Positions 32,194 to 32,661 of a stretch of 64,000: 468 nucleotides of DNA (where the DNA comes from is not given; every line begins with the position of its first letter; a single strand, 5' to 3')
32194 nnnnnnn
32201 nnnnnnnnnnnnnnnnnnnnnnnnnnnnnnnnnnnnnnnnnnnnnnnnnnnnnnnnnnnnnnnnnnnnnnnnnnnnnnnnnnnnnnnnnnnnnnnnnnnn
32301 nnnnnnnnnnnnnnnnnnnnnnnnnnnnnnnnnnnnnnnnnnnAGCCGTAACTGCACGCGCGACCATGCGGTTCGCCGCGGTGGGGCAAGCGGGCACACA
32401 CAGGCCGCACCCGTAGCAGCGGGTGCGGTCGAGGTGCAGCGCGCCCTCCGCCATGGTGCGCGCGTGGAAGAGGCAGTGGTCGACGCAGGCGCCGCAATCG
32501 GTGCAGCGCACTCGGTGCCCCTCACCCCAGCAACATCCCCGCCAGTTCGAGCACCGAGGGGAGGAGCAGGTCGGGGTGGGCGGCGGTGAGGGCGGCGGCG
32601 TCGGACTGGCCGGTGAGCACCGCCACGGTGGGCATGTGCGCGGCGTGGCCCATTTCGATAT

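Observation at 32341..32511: Unannotated 57-codon 2x[4Fe-4S] ferredoxin gene with GTG start, convergently overlapping a giant-protein gene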

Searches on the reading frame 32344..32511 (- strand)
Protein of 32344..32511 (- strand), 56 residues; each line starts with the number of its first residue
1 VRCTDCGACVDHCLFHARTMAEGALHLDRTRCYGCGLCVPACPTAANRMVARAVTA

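Call 3: search_protein_families(library=pfam, proteins=[window:32344-32511:-], max_evalue=0.1)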
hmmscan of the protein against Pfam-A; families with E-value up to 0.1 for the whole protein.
seq(56 aa): 16 families
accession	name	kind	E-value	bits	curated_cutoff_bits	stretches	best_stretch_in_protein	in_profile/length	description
PF00037.32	Fer4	-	4.2e-11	42.6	21.1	2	27-46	3-22/24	4Fe-4S binding domain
PF12838.12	Fer4_7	-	6.5e-10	39.8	27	1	2-46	1-52/52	4Fe-4S dicluster domain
PF13187.11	Fer4_9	-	1.2e-09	38.5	27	2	2-45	1-50/52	4Fe-4S dicluster domain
PF12797.12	Fer4_2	-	1.5e-08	34.5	24.5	2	25-44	3-22/22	4Fe-4S binding domain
PF12837.12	Fer4_6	-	6.2e-07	29.5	25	2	28-46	5-23/24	4Fe-4S binding domain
PF12800.12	Fer4_4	-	3.7e-06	27.3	24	2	30-44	2-16/17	4Fe-4S binding domain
PF13484.11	Fer4_16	-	4e-06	28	30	2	31-48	1-18/66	4Fe-4S double cluster binding domain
PF13183.11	Fer4_8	-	1.1e-05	26.4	27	2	30-47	3-20/68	4Fe-4S dicluster domain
PF13237.11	Fer4_10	-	1.3e-05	25.5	25.5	1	27-45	4-26/53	4Fe-4S dicluster domain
PF14697.11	Fer4_21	-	2.6e-05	24.7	35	1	2-44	7-53/59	4Fe-4S dicluster domain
PF25160.1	LdpA_Fe-S-bd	-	4.3e-05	23.6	27.6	1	27-46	23-42/49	LdpA Fe-S cluster-binding domain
PF12798.12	Fer4_3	-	6.8e-05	23.8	27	1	32-46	1-15/15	4Fe-4S binding domain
PF13534.11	Fer4_17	-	0.0001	23.2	22.2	2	2-19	1-18/61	4Fe-4S dicluster domain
PF13459.11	Fer4_15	-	0.00011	23.2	22.4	1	26-45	2-21/66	4Fe-4S single cluster domain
PF13370.11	Fer4_13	-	0.012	16.8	24.5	0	28-44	2-18/58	4Fe-4S single cluster domain of Ferredoxin I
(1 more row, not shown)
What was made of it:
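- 32341..32511 (-): Ferredoxin CDS: 56 aa, GTG start, TGA stop, 2x[4Fe-4S] dicluster domain. Pfam Fer4/Fer4_7/Fer4_9 above gathering (call 3).
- On 2x[4Fe-4S] dicluster ferredoxin domain (Pfam Fer4 / Fer4_7 / Fer4_9): Fer4 scores 42.6 against 21.1, Fer4_7 39.8 against 27, Fer4_9 38.5 against 27 and Fer4_2 34.5 against 24.5 (call 3).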

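Call 4: search_protein_families(library=ncbifam, proteins=[window:32344-32511:-], max_evalue=0.1)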
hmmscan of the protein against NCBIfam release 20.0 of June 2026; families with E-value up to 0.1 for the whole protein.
seq(56 aa): 89 families (the best 25 are shown)
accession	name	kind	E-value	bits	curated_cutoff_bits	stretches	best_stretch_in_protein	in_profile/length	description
NF005506.0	PRK07118.1-5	equivalog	2.5e-09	37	388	1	2-49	142-189/279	Fe-S cluster domain-containing protein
TIGR04041.1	activase_YjjW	hypoth_equivalog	3.1e-09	36.7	250.2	1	2-51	42-91/276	YjjW family glycine radical enzyme activase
NF043069.1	T4HPD_activ_SAM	equivalog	8.4e-09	35.2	425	1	2-55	52-105/299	trans-4-hydroxy-L-proline dehydratase activase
NF005503.0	PRK07118.1-2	equivalog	1.1e-08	34.7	252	1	3-50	140-187/292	RnfABCDGE type electron transport complex subunit B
NF058577.1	FdxA_fam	equivalog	1.9e-08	34.3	65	1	2-46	8-52/52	4Fe-4S ferredoxin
NF041891.1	hdrA_Methbact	equivalog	5.8e-08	31.4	1300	1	2-49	573-620/762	ferredoxin:CoB-CoM heterodisulfide reductase subunit HdrA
TIGR02179.1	PorD_KorD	subfamily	7.7e-08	32.3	60.05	1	2-51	26-76/78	2-oxoacid:acceptor oxidoreductase, delta subunit, pyruvate/2-ketoisovalerate family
TIGR02700.1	flavo_MJ0208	hypoth_equivalog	1.9e-07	30.6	251.35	1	2-46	149-193/234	dihydromethanopterin reductase (acceptor)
NF040770.1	hetero_SS_HdrA2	exception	6.5e-07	27.8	1100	1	2-49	578-625/777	CoB-CoM heterodisulfide reductase HdrA2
NF040684.1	PorD_Arch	equivalog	1.2e-06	28.5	120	1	2-50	33-82/85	pyruvate synthase subunit PorD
NF005504.0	PRK07118.1-3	equivalog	1.7e-06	27.6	437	1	3-46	221-264/293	Fe-S cluster domain-containing protein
NF045790.1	OxalOxreddelta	equivalog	1.7e-06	27.4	230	1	2-50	261-309/316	oxalate oxidoreductase subunit delta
TIGR02912.1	sulfite_red_C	equivalog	2.6e-06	26.6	324.1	1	2-47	170-218/314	sulfite reductase subunit C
TIGR03294.1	FrhG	equivalog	5.9e-06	26.2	245.5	1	3-46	176-219/228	coenzyme F420 hydrogenase subunit gamma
NF040864.1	HgcB_ferredoxin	equivalog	7e-06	25.8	99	1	24-46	8-30/93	mercury methylation ferredoxin HgcB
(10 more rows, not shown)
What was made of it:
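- On Classical clostridial-type stand-alone ferredoxin (NCBIfam FdxA_fam NF058577): The score is 34.3 bits (call 4).
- Closest known: Classical clostridial 2x[4Fe-4S] ferredoxins. Different: The NCBIfam FdxA_fam score is 34.3 bits against a cut-off of 65 (call 4).
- Closest known: Ferredoxin domains and delta subunits of 2-oxoacid:ferredoxin oxidoreductases. Same: The NCBIfam PorD_KorD alignment covers residues 2-51 (call 4).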

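Call 5: search_solved_structures(query=window:32344-32511:-, max_evalue=1, show_alignments=3)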
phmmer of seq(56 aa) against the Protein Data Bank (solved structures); distinct sequences matched with E-value up to 1: 212 (the best 60 are shown).
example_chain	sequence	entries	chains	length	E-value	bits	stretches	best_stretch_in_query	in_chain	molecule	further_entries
9sw6_G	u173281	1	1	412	2.5e-15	58.8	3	3-46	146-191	Polyferredoxin protein MvhB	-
7bkb_K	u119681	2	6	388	5.2e-14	54.7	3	23-46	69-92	Formylmethanofuran dehydrogenase, subunit F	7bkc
9sw6_H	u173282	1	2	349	3.4e-13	52.1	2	3-44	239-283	Tungsten formylmethanofuran dehydrogenase, subunit F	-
5t5i_F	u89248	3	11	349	3.5e-13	52.1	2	3-44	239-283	Tungsten formylmethanofuran dehydrogenase subunit fwdF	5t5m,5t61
9sfi_T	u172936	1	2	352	2.3e-12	49.5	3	24-49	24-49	4Fe-4S ferredoxin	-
7zc6_B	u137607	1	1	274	4.7e-10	42.3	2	2-46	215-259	RnfB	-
9eri_B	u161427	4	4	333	8.3e-09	38.4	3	3-52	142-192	Na(+)-translocating ferredoxin:NAD(+) oxidoreductase complex subunit B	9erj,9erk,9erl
9sfi_O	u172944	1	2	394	1e-08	38.1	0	3-46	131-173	Ferredoxin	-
7bkb_L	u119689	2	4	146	7.8e-08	35.3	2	22-46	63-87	Formylmethanofuran dehydrogenase, subunit G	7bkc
9sfi_U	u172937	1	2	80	2.3e-07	33.9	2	29-50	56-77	4Fe-4S binding protein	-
8e9g_I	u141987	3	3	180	2.8e-07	33.6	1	27-50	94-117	NADH-quinone oxidoreductase subunit I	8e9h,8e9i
7vzg_B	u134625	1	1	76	1e-06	31.8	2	31-55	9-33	Photosystem P840 reaction center iron-sulfur protein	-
8rvv_A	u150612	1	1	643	1.6e-06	31.3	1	3-46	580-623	H(2):CoB-CoM heterodisulfide,ferredoxin reductase subunit A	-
8rvu_a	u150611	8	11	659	1.7e-06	31.1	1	3-46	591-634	H(2):CoB-CoM heterodisulfide,ferredoxin reductase subunit A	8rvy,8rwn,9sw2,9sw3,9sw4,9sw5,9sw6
9sfi_A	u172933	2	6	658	2.8e-06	30.4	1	3-48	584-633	CoB--CoM heterodisulfide reductase iron-sulfur subunit A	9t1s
1fdn_A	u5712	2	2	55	0.00048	23.4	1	3-46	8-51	FERREDOXIN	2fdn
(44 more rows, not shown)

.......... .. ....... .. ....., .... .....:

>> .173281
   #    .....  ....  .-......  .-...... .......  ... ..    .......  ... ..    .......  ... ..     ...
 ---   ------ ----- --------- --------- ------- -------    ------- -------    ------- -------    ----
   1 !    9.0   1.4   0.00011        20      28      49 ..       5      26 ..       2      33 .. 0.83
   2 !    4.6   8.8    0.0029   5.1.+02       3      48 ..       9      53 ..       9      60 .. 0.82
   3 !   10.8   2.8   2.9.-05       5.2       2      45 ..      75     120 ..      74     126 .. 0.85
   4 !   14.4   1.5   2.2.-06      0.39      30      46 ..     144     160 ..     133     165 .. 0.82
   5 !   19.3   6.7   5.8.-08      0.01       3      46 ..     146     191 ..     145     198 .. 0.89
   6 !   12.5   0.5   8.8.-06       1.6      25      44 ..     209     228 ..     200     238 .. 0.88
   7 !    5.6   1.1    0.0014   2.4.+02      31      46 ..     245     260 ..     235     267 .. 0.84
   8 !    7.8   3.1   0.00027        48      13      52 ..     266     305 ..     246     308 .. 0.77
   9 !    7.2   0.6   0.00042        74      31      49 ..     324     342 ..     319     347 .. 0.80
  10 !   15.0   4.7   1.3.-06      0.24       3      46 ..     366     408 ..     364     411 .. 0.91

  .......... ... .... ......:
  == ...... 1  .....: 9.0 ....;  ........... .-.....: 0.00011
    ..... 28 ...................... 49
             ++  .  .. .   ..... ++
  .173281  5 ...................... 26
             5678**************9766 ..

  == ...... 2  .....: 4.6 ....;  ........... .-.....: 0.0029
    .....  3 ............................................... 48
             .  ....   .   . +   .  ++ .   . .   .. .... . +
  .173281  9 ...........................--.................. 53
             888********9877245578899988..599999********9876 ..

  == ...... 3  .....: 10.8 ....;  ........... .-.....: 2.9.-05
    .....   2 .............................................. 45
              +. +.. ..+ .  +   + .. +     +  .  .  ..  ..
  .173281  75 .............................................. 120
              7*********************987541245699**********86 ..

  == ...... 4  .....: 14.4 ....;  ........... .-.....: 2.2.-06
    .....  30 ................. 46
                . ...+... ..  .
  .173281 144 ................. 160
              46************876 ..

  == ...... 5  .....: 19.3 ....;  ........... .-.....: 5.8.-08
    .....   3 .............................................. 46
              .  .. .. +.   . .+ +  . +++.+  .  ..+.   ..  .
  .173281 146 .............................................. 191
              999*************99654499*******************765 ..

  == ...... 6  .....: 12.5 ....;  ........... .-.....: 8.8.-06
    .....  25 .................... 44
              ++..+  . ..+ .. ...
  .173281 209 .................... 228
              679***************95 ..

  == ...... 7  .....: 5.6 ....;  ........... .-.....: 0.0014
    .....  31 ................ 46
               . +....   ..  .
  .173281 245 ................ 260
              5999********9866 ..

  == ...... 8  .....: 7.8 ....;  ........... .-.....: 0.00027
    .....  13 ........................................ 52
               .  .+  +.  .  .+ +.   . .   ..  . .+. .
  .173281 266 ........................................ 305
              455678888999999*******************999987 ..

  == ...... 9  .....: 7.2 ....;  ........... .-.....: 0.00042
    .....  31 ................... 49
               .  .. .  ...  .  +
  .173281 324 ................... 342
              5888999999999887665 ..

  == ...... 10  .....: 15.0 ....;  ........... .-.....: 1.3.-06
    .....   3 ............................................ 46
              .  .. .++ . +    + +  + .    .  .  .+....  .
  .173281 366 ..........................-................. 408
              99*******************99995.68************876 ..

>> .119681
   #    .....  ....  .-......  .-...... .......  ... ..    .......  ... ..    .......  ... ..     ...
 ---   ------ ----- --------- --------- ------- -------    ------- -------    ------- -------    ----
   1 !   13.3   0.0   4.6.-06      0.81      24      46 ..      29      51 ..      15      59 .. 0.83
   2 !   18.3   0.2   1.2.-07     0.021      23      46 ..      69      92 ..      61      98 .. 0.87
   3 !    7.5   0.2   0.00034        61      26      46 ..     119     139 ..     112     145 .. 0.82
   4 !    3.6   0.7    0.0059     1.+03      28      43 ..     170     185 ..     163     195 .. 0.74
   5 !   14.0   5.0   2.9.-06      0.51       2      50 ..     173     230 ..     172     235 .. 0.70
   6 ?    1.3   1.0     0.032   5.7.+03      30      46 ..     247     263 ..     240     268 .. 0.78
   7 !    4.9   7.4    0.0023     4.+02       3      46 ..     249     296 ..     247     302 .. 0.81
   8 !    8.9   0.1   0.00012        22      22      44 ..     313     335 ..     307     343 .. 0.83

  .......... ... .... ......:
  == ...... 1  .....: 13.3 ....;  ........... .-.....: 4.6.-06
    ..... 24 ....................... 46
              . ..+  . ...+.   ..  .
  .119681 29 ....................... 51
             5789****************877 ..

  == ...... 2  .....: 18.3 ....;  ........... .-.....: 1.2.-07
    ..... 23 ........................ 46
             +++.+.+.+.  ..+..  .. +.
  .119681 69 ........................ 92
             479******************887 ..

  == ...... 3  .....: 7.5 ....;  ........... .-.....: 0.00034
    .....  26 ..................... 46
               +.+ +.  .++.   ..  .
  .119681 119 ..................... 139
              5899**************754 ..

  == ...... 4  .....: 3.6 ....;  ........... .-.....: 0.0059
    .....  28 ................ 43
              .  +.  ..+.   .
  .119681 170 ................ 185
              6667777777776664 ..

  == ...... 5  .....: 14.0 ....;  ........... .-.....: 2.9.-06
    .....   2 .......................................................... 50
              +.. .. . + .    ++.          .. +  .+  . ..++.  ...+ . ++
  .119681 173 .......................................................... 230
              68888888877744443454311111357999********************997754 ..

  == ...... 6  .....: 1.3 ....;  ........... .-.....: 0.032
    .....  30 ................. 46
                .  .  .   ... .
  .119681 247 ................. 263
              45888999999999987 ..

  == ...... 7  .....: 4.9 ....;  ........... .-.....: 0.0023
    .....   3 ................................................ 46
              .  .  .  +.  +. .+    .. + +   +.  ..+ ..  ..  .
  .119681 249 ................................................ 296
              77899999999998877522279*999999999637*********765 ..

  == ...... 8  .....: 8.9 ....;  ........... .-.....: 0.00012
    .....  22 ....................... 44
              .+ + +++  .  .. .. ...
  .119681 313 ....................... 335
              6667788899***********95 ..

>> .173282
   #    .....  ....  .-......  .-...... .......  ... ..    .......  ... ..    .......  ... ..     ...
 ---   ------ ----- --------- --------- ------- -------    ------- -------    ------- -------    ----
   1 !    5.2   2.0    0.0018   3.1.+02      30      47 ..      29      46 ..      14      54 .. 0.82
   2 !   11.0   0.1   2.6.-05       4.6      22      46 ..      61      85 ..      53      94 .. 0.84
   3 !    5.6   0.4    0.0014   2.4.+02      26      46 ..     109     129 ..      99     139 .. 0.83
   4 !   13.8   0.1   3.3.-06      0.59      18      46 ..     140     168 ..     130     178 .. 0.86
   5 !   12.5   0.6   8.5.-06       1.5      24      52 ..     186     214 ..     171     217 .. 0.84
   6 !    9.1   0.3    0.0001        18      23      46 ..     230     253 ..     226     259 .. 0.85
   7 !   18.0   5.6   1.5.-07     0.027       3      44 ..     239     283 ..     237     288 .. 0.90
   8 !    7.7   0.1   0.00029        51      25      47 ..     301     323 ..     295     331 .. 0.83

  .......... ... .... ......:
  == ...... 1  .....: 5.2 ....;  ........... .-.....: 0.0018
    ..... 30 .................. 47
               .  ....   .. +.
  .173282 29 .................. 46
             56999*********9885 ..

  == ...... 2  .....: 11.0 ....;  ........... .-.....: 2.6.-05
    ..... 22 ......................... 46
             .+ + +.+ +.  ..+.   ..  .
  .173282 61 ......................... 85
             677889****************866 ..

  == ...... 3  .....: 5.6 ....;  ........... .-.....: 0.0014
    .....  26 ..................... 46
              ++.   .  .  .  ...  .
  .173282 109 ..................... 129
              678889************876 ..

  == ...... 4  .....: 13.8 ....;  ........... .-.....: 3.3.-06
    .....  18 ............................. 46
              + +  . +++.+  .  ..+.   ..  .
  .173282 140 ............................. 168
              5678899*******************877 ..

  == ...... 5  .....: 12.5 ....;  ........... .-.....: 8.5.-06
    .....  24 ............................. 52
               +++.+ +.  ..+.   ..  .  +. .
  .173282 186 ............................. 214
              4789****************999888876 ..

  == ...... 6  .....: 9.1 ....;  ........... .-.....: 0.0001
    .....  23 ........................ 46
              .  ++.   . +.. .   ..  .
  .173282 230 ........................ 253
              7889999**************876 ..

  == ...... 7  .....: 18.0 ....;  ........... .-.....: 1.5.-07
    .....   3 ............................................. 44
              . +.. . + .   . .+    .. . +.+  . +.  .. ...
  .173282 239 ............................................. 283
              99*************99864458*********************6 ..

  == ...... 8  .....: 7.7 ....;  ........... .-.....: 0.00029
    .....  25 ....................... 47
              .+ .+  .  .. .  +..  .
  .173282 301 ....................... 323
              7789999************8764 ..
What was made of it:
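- Closest known: Classical clostridial 2x[4Fe-4S] ferredoxins. Same: Sequence E-values are 4.6e-5 to 4.8e-4 (call 5).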

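Call 9: find_homologous_proteins(query=window:32344-32511:-, max_evalue=0.001)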
Query seq(56 aa): no candidate shares three 5-residue words with the query. No homologue found.
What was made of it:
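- Tried and rejected: (1) The single-sequence word-index search (call 9) returned 'no candidate'.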

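Call 19: search_protein_representatives(protein=window:32344-32511:-)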
Query: 56 residues. Proteins with E-value up to 0.001 (for the whole library): 2652; up to 1e-10: 39; up to 1e-30: 0. The best 150 are listed.
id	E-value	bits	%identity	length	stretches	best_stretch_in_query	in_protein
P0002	4.1e-17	77.0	38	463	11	3-48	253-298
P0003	3.2e-15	71.1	38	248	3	2-45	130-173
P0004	3.5e-15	71.0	41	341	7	22-51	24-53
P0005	3.0e-14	68.0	35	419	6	3-46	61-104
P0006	3.5e-14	67.8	42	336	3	2-52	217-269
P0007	1.2e-13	66.1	41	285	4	3-45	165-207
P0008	4.8e-13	64.2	41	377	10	3-46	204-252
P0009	5.0e-13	64.2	40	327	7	2-50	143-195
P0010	6.2e-13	63.9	39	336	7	5-44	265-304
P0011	6.2e-13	63.9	91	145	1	1-33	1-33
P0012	6.8e-13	63.8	35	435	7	20-46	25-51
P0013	7.6e-13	63.6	36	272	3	3-52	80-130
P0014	1.2e-12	63.0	40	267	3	3-46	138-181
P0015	1.7e-12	62.5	39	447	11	3-48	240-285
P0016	1.7e-12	62.5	35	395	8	3-45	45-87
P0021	1.3e-11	59.7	57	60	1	3-51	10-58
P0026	2.9e-11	58.7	59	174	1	2-52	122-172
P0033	5.0e-11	57.9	57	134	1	2-50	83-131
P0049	1.9e-10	56.1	56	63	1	3-52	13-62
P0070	5.6e-10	54.6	51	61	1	2-52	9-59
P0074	6.7e-10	54.4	61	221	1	2-50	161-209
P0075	6.7e-10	54.4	64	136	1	3-46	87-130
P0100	2.6e-09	52.6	54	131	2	3-53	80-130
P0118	5.0e-09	51.7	52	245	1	3-52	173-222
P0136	7.3e-09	51.1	55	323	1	3-49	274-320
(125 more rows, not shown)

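Call 21: find_encoding_contigs(protein=P0011, flank=8000, max_places=6)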
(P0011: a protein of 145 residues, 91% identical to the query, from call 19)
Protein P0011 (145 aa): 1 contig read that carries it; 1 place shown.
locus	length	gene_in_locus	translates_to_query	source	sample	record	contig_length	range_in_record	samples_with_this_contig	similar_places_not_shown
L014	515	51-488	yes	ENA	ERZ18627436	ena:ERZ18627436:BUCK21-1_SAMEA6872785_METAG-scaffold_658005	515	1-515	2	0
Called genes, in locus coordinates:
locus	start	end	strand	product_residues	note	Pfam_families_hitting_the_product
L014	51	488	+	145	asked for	-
